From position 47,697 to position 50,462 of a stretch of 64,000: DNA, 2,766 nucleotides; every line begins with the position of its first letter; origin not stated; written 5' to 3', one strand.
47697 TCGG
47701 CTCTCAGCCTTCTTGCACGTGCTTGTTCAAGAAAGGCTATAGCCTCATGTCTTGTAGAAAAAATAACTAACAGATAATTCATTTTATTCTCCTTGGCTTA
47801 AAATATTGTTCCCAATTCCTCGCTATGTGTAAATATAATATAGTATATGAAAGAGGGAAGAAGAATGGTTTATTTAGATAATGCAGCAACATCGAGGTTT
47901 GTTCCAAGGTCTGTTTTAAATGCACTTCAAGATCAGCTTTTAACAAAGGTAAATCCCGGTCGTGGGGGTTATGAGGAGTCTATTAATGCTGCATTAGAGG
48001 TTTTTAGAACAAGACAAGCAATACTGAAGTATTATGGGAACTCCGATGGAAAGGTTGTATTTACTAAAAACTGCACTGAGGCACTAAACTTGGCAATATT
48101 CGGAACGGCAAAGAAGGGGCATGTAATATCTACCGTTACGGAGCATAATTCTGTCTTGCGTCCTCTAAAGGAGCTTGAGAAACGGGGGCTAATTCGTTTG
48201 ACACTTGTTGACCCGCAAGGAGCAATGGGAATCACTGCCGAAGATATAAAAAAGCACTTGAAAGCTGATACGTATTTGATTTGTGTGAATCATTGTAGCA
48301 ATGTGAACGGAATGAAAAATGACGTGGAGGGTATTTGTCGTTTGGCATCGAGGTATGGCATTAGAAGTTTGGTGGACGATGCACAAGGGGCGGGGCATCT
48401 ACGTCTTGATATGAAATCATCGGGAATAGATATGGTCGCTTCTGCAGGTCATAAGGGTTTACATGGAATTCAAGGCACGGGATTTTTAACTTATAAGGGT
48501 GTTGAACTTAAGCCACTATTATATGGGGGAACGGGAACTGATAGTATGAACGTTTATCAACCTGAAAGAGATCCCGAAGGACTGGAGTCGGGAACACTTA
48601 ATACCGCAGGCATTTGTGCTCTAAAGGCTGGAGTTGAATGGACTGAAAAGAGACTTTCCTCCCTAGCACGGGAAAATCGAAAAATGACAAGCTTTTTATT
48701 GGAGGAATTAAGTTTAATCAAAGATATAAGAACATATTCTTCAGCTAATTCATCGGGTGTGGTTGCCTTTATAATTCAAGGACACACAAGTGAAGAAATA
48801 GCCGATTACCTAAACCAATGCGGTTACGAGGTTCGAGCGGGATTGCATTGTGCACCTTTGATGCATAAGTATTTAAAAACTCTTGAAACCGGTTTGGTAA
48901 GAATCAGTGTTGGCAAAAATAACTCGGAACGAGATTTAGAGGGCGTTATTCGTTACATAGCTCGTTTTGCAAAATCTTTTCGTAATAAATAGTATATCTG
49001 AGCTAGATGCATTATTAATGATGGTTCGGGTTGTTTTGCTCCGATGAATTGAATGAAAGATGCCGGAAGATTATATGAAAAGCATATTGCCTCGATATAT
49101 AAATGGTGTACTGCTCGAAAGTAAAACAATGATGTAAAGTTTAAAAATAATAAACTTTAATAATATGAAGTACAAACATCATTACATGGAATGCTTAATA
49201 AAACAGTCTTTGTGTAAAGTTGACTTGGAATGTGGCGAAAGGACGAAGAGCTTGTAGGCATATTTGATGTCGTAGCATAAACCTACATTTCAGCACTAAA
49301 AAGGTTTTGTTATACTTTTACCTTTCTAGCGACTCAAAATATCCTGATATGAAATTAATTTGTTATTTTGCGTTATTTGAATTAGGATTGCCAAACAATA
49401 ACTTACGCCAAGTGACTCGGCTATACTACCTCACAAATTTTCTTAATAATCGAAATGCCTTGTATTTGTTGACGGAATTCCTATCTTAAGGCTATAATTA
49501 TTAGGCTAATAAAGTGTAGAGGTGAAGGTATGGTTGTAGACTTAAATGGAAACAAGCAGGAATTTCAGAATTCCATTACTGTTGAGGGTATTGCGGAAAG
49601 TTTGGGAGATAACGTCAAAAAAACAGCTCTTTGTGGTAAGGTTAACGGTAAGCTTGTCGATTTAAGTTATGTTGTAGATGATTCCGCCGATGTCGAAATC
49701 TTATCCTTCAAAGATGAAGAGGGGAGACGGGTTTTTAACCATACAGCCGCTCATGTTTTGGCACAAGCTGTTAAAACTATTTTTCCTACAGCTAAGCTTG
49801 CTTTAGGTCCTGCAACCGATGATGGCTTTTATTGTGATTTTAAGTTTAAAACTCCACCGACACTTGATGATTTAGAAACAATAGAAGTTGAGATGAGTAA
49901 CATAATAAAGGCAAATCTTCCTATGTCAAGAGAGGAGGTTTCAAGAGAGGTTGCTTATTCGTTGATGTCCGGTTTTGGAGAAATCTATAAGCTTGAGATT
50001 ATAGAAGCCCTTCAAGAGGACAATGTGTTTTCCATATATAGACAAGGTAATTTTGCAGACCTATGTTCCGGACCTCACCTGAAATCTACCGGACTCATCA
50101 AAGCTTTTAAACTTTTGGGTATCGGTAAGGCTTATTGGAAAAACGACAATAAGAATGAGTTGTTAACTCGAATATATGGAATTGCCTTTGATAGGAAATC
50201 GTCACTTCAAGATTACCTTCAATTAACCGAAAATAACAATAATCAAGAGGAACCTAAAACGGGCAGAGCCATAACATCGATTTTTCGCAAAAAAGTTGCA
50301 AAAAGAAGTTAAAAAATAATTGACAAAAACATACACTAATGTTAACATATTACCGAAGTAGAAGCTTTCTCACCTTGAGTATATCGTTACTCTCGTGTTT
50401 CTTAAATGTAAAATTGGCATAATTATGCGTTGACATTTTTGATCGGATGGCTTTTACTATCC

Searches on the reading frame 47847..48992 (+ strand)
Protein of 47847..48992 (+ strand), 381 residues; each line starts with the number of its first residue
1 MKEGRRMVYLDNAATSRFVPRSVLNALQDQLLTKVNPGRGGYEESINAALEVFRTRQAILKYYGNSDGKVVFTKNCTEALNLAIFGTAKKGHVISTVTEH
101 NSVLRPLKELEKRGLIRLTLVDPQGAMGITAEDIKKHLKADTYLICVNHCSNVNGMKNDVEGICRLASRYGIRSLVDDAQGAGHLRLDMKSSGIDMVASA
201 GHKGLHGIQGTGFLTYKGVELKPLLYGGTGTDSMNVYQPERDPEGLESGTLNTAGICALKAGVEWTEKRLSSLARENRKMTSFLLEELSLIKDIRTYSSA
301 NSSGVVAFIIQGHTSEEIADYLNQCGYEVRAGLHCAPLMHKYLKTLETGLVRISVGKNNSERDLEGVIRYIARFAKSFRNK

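Call 23: search_protein_families(library=pfam, proteins=[window:47847-48992:+], max_evalue=0.001)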
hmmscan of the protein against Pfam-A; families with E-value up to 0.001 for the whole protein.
window:47847-48992:+ (381 aa): 2 families
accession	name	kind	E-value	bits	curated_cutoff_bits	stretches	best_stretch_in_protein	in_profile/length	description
PF00266.25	Aminotran_5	-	8.6e-72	242.6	21.5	1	8-365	1-369/371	Aminotransferase class-V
PF01053.26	Cys_Met_Meta_PP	-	3.2e-06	26.4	27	1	76-207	76-202/381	Cys/Met metabolism PLP-dependent enzyme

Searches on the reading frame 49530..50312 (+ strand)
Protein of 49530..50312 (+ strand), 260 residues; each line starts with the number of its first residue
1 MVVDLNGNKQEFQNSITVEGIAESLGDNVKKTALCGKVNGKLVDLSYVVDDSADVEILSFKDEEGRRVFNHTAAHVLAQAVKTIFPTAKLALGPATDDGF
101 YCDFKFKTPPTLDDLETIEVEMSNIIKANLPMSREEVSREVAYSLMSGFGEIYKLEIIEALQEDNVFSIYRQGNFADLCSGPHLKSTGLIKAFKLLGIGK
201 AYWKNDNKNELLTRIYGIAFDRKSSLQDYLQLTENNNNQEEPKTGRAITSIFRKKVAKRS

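Call 23: search_protein_families(library=pfam, proteins=[window:49530-50312:+], max_evalue=0.001)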
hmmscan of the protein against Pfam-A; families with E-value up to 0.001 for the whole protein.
window:49530-50312:+ (260 aa): 2 families
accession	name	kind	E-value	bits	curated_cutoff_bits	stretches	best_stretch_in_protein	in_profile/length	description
PF07973.19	tRNA_SAD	-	2.5e-14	53.4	24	1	168-216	2-44/44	Threonyl and Alanyl tRNA synthetase second additional domain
PF02824.27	TGS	-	2.3e-08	34.4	22.2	1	6-58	7-59/60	TGS domain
